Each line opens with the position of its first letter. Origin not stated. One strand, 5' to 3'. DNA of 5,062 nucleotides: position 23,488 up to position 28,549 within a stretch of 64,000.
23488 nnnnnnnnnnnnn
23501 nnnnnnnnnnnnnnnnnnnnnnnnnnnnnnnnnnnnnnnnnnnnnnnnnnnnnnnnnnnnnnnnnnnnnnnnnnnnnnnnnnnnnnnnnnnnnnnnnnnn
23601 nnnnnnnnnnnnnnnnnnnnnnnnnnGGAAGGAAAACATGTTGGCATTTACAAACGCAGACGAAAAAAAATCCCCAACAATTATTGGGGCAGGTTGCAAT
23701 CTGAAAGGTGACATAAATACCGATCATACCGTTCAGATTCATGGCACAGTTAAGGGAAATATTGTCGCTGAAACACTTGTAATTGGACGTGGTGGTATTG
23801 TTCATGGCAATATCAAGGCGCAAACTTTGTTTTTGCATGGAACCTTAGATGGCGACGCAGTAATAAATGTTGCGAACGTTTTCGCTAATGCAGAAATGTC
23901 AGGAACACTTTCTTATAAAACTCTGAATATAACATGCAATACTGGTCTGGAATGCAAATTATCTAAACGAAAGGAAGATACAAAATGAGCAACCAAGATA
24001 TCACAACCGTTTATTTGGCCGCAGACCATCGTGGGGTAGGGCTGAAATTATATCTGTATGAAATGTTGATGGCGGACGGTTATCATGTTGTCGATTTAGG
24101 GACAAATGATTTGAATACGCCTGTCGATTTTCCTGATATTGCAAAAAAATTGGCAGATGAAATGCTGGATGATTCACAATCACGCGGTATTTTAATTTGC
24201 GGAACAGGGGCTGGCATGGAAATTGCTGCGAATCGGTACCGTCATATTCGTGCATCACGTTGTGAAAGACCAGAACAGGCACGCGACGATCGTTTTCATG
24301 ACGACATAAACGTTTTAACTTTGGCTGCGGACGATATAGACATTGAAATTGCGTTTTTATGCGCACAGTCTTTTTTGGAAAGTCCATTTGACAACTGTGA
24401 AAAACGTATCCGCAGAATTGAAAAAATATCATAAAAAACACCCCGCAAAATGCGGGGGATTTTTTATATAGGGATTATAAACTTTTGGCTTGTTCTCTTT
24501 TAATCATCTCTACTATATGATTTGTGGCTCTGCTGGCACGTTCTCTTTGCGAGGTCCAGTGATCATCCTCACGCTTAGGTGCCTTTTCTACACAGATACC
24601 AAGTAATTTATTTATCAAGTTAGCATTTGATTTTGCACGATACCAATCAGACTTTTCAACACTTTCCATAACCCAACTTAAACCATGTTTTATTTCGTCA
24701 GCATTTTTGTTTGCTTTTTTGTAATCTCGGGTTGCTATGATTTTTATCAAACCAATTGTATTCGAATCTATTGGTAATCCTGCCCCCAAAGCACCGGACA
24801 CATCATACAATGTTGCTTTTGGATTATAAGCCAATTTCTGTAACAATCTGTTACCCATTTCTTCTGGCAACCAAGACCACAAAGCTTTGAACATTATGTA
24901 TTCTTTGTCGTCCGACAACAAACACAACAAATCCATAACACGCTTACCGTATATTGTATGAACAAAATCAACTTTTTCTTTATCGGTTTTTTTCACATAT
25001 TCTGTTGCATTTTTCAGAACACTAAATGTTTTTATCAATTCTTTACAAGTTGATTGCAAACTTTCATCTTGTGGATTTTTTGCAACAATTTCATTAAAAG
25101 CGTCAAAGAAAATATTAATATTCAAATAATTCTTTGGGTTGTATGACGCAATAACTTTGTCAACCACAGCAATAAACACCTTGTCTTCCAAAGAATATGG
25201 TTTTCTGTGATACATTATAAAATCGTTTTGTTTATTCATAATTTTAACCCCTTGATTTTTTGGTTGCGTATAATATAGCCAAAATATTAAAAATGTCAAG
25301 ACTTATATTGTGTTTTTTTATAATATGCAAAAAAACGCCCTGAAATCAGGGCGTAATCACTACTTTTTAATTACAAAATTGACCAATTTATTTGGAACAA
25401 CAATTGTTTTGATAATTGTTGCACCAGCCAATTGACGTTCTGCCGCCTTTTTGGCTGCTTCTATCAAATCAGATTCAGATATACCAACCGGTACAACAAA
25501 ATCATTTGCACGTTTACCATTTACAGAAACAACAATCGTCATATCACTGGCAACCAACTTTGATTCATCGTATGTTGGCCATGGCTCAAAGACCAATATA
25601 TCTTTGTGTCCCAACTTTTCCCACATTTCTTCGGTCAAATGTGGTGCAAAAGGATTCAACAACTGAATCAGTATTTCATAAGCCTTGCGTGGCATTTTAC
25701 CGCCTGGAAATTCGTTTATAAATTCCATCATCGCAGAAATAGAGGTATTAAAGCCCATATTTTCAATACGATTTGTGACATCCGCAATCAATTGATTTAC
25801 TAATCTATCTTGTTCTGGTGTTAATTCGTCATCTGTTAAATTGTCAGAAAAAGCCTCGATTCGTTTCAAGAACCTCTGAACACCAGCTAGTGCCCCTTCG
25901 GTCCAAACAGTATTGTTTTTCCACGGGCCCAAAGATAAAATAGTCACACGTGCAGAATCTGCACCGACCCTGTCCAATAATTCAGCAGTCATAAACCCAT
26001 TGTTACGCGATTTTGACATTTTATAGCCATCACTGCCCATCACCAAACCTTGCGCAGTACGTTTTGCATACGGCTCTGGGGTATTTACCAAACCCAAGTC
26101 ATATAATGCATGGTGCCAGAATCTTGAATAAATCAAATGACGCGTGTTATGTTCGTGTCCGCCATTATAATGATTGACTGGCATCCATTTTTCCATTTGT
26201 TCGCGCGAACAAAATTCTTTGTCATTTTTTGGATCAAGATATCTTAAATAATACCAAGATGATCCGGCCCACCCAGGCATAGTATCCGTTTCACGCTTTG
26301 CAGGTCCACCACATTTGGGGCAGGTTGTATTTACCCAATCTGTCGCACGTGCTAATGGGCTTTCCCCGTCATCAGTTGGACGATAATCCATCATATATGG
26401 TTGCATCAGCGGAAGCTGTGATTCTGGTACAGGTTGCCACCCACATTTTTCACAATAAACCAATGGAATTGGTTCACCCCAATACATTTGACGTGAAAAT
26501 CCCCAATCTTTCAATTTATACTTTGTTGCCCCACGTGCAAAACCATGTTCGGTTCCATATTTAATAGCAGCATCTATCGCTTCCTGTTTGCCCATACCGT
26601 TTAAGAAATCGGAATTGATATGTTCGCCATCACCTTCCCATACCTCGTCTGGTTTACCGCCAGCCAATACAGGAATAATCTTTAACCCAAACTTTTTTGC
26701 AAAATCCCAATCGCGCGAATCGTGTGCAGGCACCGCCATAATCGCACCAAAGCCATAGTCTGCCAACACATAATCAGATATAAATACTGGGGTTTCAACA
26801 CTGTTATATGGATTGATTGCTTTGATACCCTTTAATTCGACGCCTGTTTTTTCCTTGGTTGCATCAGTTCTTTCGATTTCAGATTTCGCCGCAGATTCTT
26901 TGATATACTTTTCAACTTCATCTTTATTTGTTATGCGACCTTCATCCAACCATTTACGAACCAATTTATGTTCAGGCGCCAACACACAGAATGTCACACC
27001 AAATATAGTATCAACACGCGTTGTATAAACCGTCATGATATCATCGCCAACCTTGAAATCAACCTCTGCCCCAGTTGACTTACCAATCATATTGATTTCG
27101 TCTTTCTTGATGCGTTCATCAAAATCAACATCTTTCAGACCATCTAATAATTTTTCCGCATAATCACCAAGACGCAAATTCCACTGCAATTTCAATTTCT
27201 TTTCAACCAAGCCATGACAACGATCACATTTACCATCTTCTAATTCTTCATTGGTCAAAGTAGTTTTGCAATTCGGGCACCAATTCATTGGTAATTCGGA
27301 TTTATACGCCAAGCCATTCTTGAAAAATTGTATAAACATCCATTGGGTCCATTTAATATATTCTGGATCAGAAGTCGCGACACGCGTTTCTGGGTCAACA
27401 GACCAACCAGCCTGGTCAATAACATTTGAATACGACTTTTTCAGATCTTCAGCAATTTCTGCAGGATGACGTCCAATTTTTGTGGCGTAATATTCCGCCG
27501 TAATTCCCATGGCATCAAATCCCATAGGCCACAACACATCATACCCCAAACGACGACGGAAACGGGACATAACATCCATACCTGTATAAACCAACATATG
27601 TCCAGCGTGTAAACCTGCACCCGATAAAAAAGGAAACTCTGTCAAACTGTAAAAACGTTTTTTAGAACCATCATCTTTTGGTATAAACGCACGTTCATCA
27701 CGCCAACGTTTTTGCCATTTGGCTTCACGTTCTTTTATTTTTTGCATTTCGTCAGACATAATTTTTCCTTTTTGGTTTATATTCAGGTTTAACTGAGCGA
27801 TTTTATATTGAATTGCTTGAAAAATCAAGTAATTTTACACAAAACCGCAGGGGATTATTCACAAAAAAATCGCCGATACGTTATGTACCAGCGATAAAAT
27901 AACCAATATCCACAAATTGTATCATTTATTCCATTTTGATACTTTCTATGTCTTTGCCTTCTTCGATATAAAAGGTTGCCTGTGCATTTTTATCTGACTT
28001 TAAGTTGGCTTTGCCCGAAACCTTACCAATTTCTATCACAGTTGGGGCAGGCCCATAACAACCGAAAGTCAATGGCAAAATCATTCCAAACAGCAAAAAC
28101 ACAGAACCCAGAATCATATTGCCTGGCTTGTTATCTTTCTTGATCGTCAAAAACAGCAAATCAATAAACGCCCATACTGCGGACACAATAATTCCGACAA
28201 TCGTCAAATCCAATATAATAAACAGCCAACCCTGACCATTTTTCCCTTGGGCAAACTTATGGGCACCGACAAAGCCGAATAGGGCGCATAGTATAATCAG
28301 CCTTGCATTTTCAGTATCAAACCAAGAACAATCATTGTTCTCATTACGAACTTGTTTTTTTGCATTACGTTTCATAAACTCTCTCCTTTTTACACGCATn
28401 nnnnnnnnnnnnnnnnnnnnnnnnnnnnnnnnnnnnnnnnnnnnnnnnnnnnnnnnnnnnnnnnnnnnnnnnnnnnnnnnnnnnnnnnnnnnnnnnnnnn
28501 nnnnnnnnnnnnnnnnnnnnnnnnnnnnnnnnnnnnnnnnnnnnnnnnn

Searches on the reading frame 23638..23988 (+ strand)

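Call 22: search_protein_families(library=pfam, proteins=[window:23638-23988:+], max_evalue=0.001)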
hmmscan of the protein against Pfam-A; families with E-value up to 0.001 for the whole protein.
window:23638-23988:+ (116 aa): 1 family
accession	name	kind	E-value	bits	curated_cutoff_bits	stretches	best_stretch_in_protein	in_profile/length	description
PF04519.19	Bactofilin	-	1.2e-18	67.6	27.9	1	14-106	1-95/98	Polymer-forming cytoskeletal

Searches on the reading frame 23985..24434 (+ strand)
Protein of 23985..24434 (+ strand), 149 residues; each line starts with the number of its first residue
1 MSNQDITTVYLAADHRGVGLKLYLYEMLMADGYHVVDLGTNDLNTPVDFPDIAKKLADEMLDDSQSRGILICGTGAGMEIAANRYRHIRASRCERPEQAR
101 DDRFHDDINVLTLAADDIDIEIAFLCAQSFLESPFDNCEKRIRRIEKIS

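Call 22: search_protein_families(library=pfam, proteins=[window:23985-24434:+], max_evalue=0.001)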
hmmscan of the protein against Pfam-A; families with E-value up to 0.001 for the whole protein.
window:23985-24434:+ (149 aa): 1 family
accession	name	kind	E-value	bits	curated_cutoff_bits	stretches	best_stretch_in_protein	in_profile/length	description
PF02502.23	LacAB_rpiB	-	1.5e-37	129.1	24.7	1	9-148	1-138/138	Ribose/Galactose Isomerase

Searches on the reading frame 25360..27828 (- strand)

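Call 22: search_protein_families(library=pfam, proteins=[window:25360-27828:-], max_evalue=0.001)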
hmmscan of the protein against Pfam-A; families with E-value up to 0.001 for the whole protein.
window:25360-27828:- (822 aa): 4 families
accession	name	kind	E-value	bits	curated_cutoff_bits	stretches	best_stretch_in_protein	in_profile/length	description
PF13603.12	tRNA-synt_1_2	-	4.3e-53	180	25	1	246-423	2-182/185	Leucyl-tRNA synthetase, editing domain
PF00133.28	tRNA-synt_1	-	4.5e-38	131.5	22.7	2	37-245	1-221/414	tRNA synthetases class I (I, L, M and V)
PF09334.17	tRNA-synt_1g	-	1.6e-21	77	20.1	1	72-205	13-143/391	tRNA synthetases class I (M)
PF08264.19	Anticodon_1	-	3.1e-18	66.5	25.1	1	677-777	8-136/148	Anticodon-binding domain of tRNA ligase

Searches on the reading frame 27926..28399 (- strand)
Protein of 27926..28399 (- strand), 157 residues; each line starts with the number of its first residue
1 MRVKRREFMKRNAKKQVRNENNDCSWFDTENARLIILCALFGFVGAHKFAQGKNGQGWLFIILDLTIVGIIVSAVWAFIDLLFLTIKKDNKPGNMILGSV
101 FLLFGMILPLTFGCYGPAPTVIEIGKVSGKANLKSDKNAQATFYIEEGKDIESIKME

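Call 22: search_protein_families(library=pfam, proteins=[window:27926-28399:-], max_evalue=0.001)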
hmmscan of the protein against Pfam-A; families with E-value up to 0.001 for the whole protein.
window:27926-28399:- (157 aa): 2 families
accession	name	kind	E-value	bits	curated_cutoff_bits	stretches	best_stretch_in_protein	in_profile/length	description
PF05154.21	TM2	-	6.5e-07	29.9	27.9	1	35-81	9-50/51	TM2 domain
PF06570.16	DUF1129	-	0.00087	19.4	29.1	0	11-122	67-175/207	Protein of unknown function (DUF1129)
